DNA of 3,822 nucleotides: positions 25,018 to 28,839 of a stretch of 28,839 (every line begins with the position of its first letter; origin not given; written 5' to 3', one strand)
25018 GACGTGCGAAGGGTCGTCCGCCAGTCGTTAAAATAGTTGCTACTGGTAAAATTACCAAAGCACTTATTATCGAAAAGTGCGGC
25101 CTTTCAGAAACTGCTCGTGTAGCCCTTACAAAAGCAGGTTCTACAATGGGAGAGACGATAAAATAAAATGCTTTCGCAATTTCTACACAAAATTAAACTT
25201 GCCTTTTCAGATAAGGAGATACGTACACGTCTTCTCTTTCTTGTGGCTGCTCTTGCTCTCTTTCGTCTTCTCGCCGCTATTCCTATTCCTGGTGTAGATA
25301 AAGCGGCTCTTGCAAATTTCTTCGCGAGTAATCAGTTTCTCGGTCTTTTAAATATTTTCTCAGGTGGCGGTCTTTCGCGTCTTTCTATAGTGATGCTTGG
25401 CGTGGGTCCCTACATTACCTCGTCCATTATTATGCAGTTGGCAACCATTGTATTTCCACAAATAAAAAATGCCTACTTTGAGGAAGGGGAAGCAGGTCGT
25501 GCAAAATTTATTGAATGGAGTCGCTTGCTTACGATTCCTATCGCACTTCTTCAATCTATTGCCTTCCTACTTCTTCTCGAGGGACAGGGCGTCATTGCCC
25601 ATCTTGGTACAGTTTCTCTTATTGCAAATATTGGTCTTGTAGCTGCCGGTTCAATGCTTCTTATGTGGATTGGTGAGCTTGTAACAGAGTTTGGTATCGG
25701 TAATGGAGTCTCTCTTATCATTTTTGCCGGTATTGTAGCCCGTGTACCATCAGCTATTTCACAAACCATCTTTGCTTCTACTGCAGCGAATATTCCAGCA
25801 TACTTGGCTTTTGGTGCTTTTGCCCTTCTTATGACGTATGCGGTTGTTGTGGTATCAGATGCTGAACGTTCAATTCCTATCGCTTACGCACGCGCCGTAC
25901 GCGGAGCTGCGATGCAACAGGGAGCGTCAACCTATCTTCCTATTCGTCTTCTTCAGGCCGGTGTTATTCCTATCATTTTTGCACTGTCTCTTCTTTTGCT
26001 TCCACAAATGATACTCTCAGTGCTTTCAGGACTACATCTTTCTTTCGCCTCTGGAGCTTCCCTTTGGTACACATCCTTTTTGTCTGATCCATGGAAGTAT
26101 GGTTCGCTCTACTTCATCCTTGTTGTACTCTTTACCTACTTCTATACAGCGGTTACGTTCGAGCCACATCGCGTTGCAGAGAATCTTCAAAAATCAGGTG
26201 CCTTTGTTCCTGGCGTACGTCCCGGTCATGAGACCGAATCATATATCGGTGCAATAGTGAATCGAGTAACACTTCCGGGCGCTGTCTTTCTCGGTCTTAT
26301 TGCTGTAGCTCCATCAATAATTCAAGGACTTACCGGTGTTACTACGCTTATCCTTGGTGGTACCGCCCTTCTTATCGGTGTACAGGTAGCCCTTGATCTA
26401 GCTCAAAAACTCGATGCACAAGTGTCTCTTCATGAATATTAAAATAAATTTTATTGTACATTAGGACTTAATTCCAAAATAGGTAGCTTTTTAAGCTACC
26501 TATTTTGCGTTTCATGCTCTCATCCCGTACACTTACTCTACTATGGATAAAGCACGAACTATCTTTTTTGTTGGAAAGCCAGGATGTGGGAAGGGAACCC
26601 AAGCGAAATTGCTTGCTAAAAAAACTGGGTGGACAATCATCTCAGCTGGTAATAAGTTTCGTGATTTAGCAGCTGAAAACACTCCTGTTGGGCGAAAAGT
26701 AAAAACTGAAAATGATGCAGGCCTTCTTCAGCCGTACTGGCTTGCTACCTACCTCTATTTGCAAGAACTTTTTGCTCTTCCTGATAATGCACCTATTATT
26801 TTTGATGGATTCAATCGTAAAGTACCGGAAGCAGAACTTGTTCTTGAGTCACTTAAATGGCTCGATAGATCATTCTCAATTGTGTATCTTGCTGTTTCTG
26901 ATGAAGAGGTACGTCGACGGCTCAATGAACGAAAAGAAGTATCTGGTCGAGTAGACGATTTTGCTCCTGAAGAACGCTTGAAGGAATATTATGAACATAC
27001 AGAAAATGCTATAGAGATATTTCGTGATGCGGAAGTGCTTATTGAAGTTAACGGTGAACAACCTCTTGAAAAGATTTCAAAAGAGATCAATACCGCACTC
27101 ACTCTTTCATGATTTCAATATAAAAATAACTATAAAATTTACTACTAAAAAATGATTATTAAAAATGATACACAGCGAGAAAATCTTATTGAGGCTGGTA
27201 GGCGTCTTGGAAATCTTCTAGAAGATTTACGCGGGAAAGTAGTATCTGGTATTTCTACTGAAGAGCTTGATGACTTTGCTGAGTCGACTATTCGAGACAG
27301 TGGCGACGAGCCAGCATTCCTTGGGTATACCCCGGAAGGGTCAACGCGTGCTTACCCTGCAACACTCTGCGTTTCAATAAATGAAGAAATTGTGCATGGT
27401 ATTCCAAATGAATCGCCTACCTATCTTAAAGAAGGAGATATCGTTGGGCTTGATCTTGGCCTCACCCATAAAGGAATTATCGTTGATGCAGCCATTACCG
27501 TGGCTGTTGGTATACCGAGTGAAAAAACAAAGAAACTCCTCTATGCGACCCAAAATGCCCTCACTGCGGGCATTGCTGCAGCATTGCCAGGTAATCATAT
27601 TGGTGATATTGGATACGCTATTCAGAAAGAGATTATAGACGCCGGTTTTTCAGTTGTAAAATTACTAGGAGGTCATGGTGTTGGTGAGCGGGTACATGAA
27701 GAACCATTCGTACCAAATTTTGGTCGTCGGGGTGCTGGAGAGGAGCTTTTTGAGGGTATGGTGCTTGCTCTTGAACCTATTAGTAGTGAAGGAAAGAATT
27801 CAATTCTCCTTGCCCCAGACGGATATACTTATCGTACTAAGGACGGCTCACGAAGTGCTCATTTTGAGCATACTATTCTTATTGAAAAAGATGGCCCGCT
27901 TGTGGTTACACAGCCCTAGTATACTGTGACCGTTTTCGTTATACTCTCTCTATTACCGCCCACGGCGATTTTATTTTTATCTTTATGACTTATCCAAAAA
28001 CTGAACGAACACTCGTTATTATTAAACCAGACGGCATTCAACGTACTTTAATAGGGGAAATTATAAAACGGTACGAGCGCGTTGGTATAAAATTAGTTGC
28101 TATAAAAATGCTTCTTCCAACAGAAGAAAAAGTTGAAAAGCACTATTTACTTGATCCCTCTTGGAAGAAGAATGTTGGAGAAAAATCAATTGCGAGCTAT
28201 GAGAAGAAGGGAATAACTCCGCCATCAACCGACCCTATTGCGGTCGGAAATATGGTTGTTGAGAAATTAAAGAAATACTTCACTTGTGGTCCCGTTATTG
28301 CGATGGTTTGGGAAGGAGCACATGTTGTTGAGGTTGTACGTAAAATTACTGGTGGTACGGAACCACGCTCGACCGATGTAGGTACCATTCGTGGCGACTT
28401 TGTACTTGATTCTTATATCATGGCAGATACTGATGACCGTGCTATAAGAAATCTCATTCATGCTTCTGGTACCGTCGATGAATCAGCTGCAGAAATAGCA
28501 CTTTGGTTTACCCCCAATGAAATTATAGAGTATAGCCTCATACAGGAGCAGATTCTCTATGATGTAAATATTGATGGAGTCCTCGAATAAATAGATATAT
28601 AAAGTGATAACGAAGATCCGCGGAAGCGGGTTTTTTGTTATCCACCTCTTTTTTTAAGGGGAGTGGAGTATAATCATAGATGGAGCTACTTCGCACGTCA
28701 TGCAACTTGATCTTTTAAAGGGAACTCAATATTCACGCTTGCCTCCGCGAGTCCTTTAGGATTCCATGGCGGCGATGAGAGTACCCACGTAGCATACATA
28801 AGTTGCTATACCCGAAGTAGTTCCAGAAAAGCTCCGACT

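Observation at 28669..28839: Compact 6S-like RNA at the window end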

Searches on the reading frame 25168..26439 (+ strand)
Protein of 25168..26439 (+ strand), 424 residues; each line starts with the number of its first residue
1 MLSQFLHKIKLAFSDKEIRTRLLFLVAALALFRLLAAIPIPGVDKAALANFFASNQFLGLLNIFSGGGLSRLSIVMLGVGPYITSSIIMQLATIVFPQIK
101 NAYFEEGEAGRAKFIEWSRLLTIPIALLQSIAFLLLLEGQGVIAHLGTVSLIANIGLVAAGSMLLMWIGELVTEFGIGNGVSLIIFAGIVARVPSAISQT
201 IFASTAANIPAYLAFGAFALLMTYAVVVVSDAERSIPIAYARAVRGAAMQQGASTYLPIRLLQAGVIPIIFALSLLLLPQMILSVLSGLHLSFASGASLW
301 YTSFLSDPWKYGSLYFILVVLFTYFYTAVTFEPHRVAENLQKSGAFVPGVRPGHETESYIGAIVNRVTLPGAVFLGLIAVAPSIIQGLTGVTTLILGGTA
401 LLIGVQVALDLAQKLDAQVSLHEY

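Call 48: find_related_loci(query=window:25168-26439:+, collection=genome_contigs, flank=500)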
Query window:25168-26439:+ (424 aa) in genome_contigs; peptide patterns used: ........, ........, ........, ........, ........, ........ (x = any residue, [..] = any of these).
599 stretches matched a pattern (row limit reached: there are more); 580 encode a relative of the query (tblastn E <= 1e-3); the best 80 are kept; 80 distinct loci.
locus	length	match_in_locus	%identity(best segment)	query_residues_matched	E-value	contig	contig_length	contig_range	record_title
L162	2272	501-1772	86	1-424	0e+0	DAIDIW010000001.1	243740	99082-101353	MAG TPA_asm: Candidatus Kaiserbacteria bacterium isolate clean371 k141_502389, whole genome shotgun sequence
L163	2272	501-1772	82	1-424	0e+0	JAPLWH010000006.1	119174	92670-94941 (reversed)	MAG: Candidatus Kaiserbacteria bacterium isolate LacPavin_0818_WC50_MAG_53_14 LacPavin_0818_WC50_scaffold_156335, whole 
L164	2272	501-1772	80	1-424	0e+0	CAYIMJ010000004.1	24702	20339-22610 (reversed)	MAG TPA_asm: uncultured Candidatus Saccharibacteria bacterium isolate ERP119705_co25_280 genome assembly, contig: NODE_1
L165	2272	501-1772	79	1-424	0e+0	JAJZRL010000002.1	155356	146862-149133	MAG: bacterium isolate SKS1.bin88 NODE_116_length_155356_cov_5.363392, whole genome shotgun sequence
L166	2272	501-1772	78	1-424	0e+0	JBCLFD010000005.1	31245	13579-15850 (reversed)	Candidatus Paceibacteria bacterium isolate SLM_LV1_02b-P15 Node_5_length_31245_cov_79.828194, whole genome shotgun seque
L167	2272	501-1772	77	1-424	0e+0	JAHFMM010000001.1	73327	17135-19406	MAG: bacterium isolate nzgw457 NODE_183_length_73328_cov_6.556067, whole genome shotgun sequence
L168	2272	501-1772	80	1-424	0e+0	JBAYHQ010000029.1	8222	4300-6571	MAG: Candidatus Paceibacterota bacterium isolate SO_2016_GW1_153 scaffold16367_OW334_2016, whole genome shotgun sequence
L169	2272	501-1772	68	1-424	0e+0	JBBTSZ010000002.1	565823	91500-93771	MAG: Patescibacteria group bacterium isolate H41-bin015_1 H41_bin015_1_000000000002, whole genome shotgun sequence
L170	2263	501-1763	67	1-424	0e+0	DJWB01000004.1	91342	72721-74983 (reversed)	MAG TPA_asm: Patescibacteria group bacterium UBA6241 UBA6241_contig_32198, whole genome shotgun sequence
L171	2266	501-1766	65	1-424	0e+0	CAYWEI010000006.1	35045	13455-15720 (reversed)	MAG TPA_asm: uncultured Candidatus Saccharibacteria bacterium isolate SRP285395_co1_9 genome assembly, contig: NODE_1730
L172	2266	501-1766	67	1-424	0e+0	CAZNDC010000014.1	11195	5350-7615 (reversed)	MAG TPA_asm: uncultured Candidatus Saccharibacteria bacterium isolate SRP178908_co2_72 genome assembly, contig: NODE_338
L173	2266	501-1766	65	1-424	0e+0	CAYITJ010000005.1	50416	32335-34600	MAG TPA_asm: uncultured Candidatus Saccharibacteria bacterium isolate ERP119705_co7_478 genome assembly, contig: NODE_43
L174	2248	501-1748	67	7-424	0e+0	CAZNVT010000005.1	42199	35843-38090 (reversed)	MAG TPA_asm: uncultured Candidatus Saccharibacteria bacterium isolate SRP285395_co1_552 genome assembly, contig: NODE_11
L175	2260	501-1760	66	1-424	0e+0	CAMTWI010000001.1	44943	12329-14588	MAG: uncultured bacterium isolate G04_MAG_00048 genome assembly, contig: G04_MAG_00048_000000000004, whole genome shotgu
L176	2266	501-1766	65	1-424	0e+0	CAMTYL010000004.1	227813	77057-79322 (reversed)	MAG: uncultured bacterium isolate G04_MAG_00032 genome assembly, contig: G04_MAG_00032_000000000001, whole genome shotgu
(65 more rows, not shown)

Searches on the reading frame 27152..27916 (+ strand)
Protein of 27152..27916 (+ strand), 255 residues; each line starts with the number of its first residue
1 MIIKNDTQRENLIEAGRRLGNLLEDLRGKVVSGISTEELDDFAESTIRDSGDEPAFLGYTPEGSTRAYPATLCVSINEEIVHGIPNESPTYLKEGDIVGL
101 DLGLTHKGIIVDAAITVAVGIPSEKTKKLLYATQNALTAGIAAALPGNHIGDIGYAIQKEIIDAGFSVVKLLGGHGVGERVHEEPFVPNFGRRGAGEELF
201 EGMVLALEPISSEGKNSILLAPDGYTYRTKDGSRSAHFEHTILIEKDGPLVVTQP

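Call 63: search_protein_families(library=pfam, proteins=[window:27152-27916:+])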
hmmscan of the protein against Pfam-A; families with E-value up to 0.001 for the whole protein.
window:27152-27916:+ (255 aa): 1 family
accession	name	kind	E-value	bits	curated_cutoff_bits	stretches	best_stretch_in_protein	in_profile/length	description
PF00557.29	Peptidase_M24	-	1e-38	133.6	23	1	11-245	2-207/208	Metallopeptidase family M24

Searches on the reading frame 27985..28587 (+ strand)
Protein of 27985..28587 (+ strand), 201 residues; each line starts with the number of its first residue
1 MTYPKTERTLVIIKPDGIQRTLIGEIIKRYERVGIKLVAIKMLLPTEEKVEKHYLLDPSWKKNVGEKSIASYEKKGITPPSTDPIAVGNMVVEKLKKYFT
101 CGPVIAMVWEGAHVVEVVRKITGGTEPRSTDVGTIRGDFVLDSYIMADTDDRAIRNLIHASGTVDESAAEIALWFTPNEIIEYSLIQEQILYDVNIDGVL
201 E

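Call 63: search_protein_families(library=pfam, proteins=[window:27985-28587:+])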
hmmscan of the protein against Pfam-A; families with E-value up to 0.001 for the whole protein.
window:27985-28587:+ (201 aa): 1 family
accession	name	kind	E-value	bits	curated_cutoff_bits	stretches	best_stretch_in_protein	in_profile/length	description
PF00334.24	NDK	-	1.3e-36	125.9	27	2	91-180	56-135/135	Nucleoside diphosphate kinase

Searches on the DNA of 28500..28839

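Call 4: search_rna_families(source=window, start=28500, end=28839, threshold=evalue, max_evalue=10, show_alignments=5)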
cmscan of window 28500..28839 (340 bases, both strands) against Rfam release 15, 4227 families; matches with E-value up to 10: 6.
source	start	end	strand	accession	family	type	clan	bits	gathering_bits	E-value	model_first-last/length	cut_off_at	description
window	28566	28639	+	RF00513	Trp_leader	Cis-reg; leader;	-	16.4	41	0.91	1-100/100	no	Tryptophan operon leader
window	28585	28655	+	RF01770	rimP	Cis-reg; leader;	-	15.4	47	5.5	1-102/102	no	Gammaprotebacteria rimP leader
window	28643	28733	+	RF00407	SNORA50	Gene; snRNA; snoRNA; HACA-box;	CL00034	14.5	90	3.5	1-136/136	no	Small nucleolar RNA SNORA50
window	28548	28639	+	RF00110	RybB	Gene; sRNA;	-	13.5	40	3.3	1-79/79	no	RybB RNA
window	28594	28636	+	RF01394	isrK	Gene; sRNA;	-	13.2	50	1.7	1-77/77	no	isrK Hfq binding RNA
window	28611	28711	-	RF02144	rsmX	Gene;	CL00106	13.1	56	3.8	1-114/114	no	rsmX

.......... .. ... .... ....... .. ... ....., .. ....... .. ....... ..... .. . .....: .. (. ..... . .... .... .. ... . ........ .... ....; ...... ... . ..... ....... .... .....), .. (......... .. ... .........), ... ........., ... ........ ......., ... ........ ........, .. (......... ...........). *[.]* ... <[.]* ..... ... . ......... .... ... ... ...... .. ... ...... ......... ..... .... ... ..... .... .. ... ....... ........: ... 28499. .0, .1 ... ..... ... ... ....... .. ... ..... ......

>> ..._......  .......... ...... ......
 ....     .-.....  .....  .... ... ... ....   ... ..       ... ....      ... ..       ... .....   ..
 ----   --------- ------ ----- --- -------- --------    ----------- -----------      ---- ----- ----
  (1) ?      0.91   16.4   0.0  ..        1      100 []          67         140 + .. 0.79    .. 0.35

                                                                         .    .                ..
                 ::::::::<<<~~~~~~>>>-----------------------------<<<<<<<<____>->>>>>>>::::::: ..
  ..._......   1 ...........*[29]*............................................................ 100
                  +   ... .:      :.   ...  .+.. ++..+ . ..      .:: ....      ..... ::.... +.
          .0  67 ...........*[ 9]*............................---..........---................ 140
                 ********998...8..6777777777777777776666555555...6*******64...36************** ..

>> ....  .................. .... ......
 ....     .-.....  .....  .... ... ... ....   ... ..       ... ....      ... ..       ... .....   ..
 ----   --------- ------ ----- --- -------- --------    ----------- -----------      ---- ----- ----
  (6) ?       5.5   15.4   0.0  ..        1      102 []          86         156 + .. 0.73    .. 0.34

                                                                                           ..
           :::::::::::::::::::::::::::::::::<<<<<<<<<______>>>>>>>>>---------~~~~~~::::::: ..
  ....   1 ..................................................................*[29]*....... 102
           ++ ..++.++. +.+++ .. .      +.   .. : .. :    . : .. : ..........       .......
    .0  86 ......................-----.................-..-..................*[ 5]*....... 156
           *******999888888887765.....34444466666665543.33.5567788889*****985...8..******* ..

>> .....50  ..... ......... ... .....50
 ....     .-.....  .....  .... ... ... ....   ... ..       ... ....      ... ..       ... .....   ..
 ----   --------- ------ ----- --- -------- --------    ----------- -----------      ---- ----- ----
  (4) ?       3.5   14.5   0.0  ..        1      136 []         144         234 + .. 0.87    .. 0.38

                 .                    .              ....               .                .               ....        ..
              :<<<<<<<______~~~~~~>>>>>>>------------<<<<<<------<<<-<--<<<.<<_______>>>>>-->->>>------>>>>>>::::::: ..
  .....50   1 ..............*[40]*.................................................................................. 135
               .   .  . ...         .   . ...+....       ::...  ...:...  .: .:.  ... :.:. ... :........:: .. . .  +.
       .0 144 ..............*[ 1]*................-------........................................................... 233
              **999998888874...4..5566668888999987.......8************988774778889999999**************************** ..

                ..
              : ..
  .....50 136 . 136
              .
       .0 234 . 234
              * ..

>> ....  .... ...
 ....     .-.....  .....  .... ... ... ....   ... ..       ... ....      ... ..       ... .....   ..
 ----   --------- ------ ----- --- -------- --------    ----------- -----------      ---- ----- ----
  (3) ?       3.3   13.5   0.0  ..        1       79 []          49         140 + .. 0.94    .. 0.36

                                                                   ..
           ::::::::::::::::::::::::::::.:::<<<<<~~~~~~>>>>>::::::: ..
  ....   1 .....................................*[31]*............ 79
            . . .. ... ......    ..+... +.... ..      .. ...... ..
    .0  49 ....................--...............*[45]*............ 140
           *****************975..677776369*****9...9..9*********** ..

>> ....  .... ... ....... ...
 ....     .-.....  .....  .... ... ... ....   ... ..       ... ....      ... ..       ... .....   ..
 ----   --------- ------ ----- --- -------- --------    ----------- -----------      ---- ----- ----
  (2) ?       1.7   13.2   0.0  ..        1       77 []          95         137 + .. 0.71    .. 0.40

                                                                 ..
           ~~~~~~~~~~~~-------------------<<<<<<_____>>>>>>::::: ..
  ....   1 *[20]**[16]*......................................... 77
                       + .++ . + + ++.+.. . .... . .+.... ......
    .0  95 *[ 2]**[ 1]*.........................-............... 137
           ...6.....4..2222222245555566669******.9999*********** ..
